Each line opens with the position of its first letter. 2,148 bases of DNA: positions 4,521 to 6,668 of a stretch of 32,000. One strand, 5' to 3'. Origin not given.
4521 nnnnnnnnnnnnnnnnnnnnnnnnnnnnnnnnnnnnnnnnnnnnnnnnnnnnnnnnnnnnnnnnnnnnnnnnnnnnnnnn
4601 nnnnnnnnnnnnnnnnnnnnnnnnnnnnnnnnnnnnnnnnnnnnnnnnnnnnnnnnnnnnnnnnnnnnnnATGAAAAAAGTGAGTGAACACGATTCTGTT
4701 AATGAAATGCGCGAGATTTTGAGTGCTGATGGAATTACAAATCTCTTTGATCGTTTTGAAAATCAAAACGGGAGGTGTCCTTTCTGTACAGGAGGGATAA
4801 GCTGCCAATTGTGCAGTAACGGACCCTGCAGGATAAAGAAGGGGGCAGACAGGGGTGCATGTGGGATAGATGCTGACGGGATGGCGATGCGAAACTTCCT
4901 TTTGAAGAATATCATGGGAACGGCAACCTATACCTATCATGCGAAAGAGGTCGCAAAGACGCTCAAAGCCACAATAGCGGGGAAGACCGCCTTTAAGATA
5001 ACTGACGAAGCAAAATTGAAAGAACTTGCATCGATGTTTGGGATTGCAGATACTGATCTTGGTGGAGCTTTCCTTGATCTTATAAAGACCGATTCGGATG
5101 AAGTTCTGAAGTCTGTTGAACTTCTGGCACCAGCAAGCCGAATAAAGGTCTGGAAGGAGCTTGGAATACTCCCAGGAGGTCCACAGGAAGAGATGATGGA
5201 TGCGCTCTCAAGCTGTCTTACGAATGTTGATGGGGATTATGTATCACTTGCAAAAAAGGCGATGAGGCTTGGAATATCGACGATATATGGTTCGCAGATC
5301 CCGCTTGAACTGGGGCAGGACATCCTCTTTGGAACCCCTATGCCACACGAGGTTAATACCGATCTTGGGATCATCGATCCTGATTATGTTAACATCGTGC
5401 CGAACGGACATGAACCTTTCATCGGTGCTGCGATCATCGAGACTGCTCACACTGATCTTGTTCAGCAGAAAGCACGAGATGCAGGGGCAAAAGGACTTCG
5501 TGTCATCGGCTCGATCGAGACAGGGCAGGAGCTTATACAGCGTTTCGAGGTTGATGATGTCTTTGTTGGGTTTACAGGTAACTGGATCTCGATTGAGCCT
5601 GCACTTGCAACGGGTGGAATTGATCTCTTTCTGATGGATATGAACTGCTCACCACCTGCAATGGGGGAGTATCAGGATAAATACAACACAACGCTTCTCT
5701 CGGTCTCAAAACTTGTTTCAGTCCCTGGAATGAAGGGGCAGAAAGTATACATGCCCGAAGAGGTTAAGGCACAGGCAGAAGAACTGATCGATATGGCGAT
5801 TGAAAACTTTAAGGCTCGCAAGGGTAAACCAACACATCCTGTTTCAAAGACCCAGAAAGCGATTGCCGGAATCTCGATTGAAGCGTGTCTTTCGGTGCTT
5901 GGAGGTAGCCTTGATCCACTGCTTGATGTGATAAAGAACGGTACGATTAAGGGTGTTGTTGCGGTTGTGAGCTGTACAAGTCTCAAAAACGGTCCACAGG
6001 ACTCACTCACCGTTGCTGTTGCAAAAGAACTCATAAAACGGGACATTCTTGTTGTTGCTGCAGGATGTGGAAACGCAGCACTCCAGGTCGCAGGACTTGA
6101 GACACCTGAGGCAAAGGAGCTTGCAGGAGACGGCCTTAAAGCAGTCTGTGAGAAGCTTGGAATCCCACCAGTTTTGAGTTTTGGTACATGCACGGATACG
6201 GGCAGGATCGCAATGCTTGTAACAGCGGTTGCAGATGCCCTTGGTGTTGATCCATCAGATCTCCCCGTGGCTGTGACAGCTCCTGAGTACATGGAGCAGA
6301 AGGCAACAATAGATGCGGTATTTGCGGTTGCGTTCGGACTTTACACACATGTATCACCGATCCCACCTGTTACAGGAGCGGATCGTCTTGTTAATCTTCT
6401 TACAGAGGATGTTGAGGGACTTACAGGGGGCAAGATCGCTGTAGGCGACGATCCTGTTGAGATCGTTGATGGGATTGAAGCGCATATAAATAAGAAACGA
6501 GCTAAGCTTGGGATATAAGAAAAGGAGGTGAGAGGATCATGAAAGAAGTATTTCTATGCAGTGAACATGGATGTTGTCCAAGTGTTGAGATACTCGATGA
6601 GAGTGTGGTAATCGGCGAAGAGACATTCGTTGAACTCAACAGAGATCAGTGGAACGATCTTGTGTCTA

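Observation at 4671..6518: CooS homologue with the Cys295-equivalent ligand replaced (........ becomes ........) and a CxxC-type D-cluster motif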

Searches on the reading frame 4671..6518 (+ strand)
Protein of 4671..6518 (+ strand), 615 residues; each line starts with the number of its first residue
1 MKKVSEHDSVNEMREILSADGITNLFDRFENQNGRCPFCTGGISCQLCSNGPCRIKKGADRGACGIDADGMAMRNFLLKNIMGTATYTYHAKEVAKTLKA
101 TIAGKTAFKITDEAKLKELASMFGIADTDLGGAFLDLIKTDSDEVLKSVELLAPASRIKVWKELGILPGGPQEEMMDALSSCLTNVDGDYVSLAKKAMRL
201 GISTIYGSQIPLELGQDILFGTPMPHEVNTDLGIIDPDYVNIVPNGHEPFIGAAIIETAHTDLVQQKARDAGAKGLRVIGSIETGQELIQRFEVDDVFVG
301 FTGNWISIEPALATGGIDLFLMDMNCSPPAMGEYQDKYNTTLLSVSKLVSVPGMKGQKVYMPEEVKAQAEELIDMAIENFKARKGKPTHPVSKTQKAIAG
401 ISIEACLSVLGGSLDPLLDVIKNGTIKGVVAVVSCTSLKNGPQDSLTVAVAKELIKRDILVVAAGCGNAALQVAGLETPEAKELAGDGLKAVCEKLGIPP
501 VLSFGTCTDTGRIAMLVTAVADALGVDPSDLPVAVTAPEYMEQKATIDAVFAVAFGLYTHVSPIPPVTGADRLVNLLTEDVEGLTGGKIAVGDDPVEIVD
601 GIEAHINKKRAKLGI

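Call 3: search_protein_families(library=pfam, proteins=[window:4671-6518:+])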
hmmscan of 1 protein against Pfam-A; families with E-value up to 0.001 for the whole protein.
window:4671-6518:+ (615 aa): 1 family
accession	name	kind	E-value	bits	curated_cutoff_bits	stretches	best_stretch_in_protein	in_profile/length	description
PF03063.25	Prismane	-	2.7e-144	482.1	27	1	44-595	2-512/513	Prismane/CO dehydrogenase family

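Call 4: search_protein_families(library=ncbifam, proteins=[window:4671-6518:+])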
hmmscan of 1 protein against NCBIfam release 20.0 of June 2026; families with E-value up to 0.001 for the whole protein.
window:4671-6518:+ (615 aa): 4 families
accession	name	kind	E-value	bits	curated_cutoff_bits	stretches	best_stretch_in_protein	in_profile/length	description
TIGR01702.1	CO_DH_cata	equivalog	1.4e-239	796.5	478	1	5-615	1-621/621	anaerobic carbon-monoxide dehydrogenase catalytic subunit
TIGR00314.1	cdhA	equivalog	3e-15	55.1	781.3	2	44-103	65-123/784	CO dehydrogenase/acetyl-CoA synthase complex subunit alpha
TIGR01703.1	hybrid_clust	equivalog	8e-12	44.4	360.8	1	321-580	287-505/522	hydroxylamine reductase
NF003658.0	PRK05290.1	equivalog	1.1e-10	40.8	367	1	321-579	303-526/546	hydroxylamine reductase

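Call 5: search_solved_structures(query=window:4671-6518:+, show_alignments=3)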
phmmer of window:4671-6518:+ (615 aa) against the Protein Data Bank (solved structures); distinct sequences matched with E-value up to 0.001: 46.
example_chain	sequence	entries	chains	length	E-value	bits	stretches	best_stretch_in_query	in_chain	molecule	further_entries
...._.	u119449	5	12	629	2.4e-234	782.3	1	3-615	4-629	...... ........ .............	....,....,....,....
6t7j_B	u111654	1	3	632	1.7e-122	412.9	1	3-614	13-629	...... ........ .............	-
6elq_X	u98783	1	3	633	3.1e-112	379.1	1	18-614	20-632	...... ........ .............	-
6b6v_A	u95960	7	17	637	1.4e-107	363.7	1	7-615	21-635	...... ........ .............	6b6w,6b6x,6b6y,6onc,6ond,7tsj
6dc2_A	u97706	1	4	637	1.8e-107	363.3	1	7-615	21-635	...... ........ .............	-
6vwy_A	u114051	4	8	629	1.2e-105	357.3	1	7-615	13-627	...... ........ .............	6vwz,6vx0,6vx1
6ons_A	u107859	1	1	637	4.6e-105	355.4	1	7-615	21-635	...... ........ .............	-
7zx3_X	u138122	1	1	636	2.2e-96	326.7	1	9-615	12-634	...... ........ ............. 2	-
9tox_X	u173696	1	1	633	2.6e-96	326.5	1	9-615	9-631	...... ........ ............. 2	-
7err_A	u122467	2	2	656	2.6e-96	326.5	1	9-615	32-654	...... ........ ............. 2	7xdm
7xdn_A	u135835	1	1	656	3.4e-96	326.1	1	9-615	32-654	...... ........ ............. 2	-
7zx5_X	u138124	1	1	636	7.8e-96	324.9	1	9-615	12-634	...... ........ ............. 2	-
7zy1_X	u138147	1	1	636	1.1e-95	324.4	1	9-615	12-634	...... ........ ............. 2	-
9iyo_A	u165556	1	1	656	1.3e-95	324.1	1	9-615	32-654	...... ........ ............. 2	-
1su6_A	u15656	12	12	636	1.5e-95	324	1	9-615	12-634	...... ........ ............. 2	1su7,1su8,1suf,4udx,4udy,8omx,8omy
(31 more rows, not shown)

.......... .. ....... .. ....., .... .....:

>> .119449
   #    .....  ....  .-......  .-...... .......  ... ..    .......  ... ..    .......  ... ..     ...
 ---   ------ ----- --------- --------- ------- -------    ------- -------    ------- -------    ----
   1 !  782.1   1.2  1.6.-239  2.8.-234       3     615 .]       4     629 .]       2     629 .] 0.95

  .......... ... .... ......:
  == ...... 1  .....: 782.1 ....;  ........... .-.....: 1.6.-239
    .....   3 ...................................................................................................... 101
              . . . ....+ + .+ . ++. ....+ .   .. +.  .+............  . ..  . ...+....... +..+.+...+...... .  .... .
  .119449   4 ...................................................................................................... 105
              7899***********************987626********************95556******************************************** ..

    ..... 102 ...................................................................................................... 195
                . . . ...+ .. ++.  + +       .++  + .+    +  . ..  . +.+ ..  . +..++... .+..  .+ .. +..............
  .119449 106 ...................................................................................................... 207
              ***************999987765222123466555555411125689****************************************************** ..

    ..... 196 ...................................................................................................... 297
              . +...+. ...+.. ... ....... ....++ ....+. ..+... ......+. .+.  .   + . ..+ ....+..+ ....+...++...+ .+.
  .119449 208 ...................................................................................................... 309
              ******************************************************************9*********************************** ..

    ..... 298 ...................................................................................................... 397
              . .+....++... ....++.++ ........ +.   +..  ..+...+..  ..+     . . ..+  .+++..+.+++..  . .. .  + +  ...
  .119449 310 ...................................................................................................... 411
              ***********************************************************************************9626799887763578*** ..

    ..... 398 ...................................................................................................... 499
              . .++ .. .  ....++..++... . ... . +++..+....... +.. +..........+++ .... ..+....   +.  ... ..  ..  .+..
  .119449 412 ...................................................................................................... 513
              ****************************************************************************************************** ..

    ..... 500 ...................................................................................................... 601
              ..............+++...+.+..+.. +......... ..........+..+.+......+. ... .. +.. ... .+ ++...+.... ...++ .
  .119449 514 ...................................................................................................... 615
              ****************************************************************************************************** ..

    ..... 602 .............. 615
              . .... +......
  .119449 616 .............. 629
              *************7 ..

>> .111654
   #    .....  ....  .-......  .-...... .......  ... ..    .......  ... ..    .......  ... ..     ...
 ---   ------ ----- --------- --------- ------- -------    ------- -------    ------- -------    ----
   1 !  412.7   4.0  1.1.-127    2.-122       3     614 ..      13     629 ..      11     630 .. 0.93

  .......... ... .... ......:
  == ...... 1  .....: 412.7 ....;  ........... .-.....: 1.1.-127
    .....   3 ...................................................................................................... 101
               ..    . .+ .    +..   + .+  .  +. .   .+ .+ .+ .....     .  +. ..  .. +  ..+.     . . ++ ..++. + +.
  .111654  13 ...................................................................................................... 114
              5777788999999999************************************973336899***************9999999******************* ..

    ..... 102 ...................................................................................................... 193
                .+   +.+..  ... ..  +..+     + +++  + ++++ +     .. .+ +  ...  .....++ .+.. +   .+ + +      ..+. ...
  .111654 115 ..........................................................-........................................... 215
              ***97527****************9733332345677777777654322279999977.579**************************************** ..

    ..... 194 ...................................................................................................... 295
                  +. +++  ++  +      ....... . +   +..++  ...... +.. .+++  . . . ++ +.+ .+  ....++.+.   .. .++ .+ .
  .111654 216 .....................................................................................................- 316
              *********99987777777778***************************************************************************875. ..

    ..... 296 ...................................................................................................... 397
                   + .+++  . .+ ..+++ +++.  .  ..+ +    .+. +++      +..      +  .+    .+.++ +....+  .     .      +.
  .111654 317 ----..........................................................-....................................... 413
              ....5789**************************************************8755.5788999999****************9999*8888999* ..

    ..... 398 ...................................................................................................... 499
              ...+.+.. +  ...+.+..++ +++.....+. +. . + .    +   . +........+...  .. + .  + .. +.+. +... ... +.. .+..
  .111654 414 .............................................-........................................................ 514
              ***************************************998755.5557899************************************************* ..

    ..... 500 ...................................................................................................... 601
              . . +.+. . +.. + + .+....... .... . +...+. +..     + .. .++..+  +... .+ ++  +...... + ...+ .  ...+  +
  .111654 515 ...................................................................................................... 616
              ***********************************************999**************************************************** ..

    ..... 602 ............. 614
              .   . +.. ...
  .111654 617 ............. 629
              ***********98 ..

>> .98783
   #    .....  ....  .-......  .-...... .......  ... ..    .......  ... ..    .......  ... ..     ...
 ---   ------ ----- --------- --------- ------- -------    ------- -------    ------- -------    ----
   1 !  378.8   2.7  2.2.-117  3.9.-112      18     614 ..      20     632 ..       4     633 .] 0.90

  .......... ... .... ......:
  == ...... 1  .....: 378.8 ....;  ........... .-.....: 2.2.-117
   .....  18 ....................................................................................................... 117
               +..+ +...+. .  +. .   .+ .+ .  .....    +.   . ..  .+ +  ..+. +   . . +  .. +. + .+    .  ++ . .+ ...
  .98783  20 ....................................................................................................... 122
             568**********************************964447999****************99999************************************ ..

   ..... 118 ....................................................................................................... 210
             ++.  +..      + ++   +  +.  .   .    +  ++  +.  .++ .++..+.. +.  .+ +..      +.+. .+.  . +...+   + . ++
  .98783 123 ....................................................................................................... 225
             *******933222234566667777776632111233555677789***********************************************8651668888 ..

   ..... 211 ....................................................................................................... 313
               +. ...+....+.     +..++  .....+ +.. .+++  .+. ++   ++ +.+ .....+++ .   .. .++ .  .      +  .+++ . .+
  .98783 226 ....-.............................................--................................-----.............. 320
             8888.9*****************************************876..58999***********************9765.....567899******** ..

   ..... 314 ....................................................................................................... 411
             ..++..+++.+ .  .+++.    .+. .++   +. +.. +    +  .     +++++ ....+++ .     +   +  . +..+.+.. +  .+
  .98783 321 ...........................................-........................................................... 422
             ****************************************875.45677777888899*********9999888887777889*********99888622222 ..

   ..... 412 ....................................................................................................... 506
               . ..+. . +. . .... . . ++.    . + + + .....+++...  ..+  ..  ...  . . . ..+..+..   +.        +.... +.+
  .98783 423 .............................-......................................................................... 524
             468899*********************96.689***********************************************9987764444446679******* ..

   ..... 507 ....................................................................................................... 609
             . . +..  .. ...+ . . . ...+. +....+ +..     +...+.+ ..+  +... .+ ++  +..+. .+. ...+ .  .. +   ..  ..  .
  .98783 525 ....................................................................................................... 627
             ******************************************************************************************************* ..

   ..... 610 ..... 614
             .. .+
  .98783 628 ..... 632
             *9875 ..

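Call 14: find_homologous_proteins(query=window:4671-6518:+, max_evalue=1e-30)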
Query window:4671-6518:+ (615 aa): 6901 proteins with E <= 1e-30 among 8000 candidates; the best 120 are listed.
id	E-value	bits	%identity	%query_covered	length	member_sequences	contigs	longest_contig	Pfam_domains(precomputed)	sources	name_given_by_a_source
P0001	0.0e+0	1142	83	100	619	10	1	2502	PF03063.26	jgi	-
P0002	0.0e+0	1023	95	80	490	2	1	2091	PF03063.26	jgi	-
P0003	0.0e+0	1016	73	100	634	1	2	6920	PF03063.26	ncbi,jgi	-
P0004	1.1e-294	997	73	100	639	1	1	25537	PF03063.26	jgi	jgi:carbon-monoxide dehydrogenase catalytic subunit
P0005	1.2e-290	983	72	100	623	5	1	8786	PF03063.26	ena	-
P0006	1.3e-290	983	72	100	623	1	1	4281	PF03063.26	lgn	-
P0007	4.1e-290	981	72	100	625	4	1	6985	PF03063.26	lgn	-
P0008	8.1e-290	980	71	100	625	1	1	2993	PF03063.26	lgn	-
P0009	1.5e-289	980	72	100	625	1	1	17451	PF03063.26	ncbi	-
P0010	4.6e-289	978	71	100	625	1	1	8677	PF03063.26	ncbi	ncbi:MAG: anaerobic carbon-monoxide dehydrogenase catalytic subunit [Candidatus Methanoperedens sp.]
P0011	4.7e-289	978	72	100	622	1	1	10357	PF03063.26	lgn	-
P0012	7.1e-289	977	72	100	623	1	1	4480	PF03063.26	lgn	-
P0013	3.3e-288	975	71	100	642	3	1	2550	PF03063.26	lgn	-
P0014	3.6e-288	975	71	100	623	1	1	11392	PF03063.26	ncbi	-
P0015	1.5e-287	973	71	100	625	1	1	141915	PF03063.26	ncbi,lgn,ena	ncbi:MAG TPA: anaerobic carbon-monoxide dehydrogenase catalytic subunit [Candidatus Methanoperedens 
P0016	2.9e-287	972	71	100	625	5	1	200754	PF03063.26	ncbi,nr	ncbi:Hydroxylamine reductase [uncultured archaeon]|nr:Hydroxylamine reductase [uncultured archaeon]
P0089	1.0e-269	914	68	100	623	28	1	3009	PF03063.26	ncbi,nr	ncbi:MAG: anaerobic carbon-monoxide dehydrogenase catalytic subunit [ANME-2 cluster archaeon]|nr:ana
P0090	2.6e-269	913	69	100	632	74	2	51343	PF03063.26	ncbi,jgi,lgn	jgi:anaerobic carbon-monoxide dehydrogenase catalytic subunit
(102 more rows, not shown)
